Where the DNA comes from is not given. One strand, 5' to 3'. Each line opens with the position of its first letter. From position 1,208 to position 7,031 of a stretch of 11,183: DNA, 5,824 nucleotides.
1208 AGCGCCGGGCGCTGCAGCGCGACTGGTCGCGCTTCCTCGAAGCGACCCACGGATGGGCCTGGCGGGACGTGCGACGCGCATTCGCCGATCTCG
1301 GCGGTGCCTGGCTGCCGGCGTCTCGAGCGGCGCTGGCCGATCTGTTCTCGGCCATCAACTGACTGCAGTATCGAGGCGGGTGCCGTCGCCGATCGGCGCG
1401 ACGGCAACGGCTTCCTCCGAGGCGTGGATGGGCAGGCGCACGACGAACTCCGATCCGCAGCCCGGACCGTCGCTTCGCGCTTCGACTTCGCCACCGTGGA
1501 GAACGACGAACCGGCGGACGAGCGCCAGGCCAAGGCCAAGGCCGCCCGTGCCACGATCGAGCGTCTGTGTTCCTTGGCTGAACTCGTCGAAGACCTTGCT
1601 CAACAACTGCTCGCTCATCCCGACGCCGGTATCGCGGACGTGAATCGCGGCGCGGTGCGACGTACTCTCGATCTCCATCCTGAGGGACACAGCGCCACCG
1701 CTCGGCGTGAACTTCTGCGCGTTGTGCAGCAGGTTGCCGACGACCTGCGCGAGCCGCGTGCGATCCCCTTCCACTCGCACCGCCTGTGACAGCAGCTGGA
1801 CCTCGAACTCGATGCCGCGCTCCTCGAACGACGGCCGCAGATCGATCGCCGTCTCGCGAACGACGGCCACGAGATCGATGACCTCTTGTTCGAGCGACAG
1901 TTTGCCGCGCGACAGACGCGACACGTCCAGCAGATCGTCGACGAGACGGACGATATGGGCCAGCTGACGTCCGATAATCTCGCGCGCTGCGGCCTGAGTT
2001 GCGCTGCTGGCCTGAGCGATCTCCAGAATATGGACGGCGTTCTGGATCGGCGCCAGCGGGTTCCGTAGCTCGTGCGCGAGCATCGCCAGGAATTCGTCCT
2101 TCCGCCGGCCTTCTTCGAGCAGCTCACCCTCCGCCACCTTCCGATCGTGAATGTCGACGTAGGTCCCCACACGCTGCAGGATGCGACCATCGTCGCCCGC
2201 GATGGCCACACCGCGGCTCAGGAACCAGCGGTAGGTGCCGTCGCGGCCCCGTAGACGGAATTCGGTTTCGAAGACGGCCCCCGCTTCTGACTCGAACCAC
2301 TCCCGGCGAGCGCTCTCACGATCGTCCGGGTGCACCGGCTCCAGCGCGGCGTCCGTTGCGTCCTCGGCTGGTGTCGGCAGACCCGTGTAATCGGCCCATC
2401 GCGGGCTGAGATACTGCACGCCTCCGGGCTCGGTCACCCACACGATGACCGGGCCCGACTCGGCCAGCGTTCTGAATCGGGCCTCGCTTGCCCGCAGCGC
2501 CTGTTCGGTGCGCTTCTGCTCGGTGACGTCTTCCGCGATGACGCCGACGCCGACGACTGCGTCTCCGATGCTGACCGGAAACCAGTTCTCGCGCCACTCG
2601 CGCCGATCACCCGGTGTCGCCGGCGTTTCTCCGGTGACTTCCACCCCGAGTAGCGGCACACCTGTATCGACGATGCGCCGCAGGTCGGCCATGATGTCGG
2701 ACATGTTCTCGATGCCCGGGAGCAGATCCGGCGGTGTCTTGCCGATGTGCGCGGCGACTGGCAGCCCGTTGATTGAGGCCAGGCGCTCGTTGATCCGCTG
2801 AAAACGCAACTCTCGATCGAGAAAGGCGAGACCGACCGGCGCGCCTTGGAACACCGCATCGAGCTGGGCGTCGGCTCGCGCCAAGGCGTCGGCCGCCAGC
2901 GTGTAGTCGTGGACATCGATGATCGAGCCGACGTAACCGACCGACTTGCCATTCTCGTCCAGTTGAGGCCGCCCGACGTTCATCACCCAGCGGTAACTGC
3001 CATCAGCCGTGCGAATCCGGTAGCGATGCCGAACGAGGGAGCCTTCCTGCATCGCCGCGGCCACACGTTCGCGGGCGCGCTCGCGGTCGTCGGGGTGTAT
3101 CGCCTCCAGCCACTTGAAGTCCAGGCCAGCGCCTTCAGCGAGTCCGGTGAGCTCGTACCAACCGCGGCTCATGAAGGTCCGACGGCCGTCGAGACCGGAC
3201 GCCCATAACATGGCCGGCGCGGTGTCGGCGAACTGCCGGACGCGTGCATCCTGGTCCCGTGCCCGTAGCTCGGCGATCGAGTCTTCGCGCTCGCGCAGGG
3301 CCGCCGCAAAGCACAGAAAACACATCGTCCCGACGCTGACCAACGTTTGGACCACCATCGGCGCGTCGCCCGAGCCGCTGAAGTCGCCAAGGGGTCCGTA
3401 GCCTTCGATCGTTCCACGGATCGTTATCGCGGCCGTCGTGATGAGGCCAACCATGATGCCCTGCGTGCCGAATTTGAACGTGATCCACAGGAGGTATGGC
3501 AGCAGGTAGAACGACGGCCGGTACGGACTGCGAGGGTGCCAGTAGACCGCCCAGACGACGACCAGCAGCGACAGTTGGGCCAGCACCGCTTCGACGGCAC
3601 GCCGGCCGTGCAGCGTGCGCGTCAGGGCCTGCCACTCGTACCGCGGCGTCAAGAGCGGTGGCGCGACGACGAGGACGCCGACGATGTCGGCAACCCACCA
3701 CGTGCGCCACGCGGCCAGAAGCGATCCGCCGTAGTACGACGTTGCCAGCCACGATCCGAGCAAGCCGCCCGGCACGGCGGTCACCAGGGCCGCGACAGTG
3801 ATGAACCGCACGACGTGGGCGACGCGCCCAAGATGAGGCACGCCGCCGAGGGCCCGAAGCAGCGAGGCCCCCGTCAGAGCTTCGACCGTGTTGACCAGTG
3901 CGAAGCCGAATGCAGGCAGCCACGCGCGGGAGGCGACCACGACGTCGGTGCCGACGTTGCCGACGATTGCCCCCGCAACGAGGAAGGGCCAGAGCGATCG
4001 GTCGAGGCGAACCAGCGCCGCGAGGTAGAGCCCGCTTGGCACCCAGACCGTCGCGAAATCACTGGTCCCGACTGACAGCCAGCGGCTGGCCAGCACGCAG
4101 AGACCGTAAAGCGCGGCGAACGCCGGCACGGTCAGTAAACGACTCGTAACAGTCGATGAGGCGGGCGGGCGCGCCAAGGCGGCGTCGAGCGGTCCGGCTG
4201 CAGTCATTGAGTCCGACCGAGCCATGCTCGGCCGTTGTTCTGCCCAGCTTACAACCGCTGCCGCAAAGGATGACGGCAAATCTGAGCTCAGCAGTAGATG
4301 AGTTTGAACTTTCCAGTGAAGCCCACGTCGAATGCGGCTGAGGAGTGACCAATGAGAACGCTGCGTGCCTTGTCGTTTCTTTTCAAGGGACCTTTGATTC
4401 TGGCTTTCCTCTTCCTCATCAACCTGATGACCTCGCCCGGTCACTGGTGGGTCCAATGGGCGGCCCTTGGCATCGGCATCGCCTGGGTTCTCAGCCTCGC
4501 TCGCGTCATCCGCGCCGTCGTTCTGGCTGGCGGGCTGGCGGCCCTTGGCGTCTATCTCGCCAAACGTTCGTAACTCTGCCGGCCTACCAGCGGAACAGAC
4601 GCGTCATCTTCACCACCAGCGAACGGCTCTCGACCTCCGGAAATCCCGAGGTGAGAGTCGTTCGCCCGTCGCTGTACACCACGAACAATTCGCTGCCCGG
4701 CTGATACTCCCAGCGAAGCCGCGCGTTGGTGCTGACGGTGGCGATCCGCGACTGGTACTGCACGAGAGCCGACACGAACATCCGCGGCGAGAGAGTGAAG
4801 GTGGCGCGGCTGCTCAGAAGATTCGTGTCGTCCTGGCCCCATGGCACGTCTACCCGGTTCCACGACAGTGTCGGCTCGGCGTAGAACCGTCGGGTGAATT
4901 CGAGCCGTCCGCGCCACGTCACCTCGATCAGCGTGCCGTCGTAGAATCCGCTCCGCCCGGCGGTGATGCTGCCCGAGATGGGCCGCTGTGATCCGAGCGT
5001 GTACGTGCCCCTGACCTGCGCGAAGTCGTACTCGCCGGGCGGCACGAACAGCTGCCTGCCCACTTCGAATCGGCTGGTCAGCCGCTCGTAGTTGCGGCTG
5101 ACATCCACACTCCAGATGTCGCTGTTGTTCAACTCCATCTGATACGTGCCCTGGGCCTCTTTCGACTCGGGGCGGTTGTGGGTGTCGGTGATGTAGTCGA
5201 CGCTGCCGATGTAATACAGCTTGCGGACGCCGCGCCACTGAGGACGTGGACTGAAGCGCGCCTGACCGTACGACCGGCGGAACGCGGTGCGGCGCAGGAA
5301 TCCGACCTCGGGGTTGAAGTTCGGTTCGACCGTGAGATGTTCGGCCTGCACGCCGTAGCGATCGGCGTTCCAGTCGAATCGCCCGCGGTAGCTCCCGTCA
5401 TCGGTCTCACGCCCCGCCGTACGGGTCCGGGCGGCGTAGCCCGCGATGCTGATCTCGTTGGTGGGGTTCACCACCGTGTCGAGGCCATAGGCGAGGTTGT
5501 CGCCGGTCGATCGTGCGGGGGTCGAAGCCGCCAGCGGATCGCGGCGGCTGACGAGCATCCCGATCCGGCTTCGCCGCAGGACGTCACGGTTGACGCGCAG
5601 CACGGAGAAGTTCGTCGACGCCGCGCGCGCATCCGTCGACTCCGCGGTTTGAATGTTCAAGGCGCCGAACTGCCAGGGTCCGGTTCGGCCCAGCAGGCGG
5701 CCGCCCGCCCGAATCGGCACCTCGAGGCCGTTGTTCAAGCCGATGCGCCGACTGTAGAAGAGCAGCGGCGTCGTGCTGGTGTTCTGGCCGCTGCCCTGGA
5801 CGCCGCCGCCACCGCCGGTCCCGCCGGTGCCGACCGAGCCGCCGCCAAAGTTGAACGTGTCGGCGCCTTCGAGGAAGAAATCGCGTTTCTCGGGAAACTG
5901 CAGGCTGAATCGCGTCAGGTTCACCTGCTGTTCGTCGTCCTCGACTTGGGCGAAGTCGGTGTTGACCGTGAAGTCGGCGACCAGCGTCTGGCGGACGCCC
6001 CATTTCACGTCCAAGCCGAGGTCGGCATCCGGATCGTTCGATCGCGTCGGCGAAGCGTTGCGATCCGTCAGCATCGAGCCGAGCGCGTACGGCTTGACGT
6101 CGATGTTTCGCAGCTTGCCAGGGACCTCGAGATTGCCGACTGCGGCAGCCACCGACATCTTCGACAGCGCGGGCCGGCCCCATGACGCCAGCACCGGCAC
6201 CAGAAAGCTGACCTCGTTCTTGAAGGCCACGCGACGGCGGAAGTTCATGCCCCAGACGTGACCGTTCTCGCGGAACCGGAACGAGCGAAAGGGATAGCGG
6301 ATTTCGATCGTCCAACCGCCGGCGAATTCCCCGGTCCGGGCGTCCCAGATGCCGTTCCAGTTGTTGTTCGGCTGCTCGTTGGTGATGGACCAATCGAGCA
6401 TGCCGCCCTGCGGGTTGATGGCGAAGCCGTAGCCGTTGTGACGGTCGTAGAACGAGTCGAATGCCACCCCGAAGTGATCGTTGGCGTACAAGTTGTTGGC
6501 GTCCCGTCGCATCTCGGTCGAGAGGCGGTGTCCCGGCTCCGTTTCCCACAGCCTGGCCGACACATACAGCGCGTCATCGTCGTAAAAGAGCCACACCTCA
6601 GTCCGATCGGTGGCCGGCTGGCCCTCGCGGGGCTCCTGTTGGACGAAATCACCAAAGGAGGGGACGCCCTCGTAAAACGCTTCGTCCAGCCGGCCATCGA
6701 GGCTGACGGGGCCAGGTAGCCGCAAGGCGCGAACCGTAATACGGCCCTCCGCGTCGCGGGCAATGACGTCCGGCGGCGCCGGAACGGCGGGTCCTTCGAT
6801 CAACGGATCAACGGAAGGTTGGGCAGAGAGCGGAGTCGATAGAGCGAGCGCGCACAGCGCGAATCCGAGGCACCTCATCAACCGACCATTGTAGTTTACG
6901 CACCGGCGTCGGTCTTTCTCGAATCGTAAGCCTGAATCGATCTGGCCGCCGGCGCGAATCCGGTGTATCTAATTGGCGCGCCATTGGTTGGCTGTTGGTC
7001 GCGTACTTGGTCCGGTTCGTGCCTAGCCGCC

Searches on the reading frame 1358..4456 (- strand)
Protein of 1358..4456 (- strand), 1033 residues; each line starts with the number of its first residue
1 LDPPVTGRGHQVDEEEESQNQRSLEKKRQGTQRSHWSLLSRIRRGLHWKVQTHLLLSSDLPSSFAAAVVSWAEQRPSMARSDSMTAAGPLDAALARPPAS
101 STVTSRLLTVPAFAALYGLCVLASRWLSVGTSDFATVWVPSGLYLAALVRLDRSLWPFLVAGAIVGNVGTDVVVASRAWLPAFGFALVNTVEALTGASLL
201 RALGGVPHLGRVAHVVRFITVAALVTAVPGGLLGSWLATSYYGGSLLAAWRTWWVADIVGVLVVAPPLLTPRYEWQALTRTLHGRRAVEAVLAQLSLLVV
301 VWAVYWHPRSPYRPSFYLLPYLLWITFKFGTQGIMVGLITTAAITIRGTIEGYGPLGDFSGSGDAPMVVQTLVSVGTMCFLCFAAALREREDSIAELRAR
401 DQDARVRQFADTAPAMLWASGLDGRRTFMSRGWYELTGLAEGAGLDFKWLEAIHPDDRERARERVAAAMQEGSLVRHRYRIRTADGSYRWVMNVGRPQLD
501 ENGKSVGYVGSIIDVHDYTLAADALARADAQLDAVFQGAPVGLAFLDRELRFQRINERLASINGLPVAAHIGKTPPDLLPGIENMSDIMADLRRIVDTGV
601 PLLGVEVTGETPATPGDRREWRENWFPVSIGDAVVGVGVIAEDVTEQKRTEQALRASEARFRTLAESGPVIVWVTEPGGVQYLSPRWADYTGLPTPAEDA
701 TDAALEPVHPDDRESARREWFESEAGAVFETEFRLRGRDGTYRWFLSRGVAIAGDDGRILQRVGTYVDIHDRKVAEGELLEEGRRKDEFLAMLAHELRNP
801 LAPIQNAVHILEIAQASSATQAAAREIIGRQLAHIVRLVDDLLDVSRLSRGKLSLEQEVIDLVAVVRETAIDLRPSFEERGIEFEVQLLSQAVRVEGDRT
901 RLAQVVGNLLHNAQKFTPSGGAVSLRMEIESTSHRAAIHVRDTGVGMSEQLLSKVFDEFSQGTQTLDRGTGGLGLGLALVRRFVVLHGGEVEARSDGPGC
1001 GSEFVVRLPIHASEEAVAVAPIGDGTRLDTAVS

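Call 7: search_protein_families(library=pfam, proteins=[window:1358-4456:-])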
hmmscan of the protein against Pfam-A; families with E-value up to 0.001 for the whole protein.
window:1358-4456:- (1033 aa): 8 families
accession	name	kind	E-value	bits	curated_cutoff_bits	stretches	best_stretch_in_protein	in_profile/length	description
PF08447.18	PAS_3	-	1.6e-35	121.7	25.6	2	427-511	2-88/89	PAS fold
PF05231.19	MASE1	-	2.1e-27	96.4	29.8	1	114-390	8-298/299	MASE1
PF08448.16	PAS_4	-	2.8e-26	92.3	23.1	2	538-649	3-110/110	PAS fold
PF02518.31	HATPase_c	-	2.2e-24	86.5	26.4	1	897-1010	1-109/111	Histidine kinase-, DNA gyrase B-, and HSP90-like ATPase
PF00989.32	PAS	-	2.7e-18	66.5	22.6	2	405-515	2-113/113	PAS fold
PF00512.31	HisKA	-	2.3e-14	53.6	26.9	1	786-850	2-65/66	His Kinase A (phospho-acceptor) domain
PF13188.13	PAS_8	-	5e-13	48.9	21.8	1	659-721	1-61/65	PAS domain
PF13426.13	PAS_9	-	2.3e-12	47.6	27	1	422-516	9-102/103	PAS domain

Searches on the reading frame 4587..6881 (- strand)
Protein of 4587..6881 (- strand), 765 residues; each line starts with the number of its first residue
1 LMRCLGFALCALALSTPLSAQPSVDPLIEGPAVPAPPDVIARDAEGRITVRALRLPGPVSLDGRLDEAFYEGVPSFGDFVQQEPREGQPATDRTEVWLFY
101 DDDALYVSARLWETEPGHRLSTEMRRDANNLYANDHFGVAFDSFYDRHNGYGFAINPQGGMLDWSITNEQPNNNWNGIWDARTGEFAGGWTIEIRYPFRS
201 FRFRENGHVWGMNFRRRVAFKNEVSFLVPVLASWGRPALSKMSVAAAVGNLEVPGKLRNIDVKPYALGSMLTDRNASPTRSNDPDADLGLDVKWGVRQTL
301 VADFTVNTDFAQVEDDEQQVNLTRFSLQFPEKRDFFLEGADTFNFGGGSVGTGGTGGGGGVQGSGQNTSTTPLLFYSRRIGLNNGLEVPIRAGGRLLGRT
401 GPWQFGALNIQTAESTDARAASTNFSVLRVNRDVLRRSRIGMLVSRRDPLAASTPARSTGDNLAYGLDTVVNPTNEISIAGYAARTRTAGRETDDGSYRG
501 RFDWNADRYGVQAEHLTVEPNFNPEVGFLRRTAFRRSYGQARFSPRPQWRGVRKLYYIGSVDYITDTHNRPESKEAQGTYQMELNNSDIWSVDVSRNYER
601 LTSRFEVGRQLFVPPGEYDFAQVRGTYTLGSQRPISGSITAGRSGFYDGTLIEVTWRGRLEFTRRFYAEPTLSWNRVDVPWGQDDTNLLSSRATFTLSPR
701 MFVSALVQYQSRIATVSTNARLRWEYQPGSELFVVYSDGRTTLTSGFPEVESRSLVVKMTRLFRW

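Call 7: search_protein_families(library=pfam, proteins=[window:4587-6881:-])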
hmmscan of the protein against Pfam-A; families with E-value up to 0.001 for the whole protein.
window:4587-6881:- (765 aa): 2 families
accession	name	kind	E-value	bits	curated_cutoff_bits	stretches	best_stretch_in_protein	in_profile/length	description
PF19313.5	DUF5916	-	6.3e-18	65.3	22.6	1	275-346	18-86/572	Domain of unknown function (DUF5916)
PF06452.16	CBM9_1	-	0.00064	20.1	23.4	0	62-214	2-146/185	Carbohydrate family 9 binding domain-like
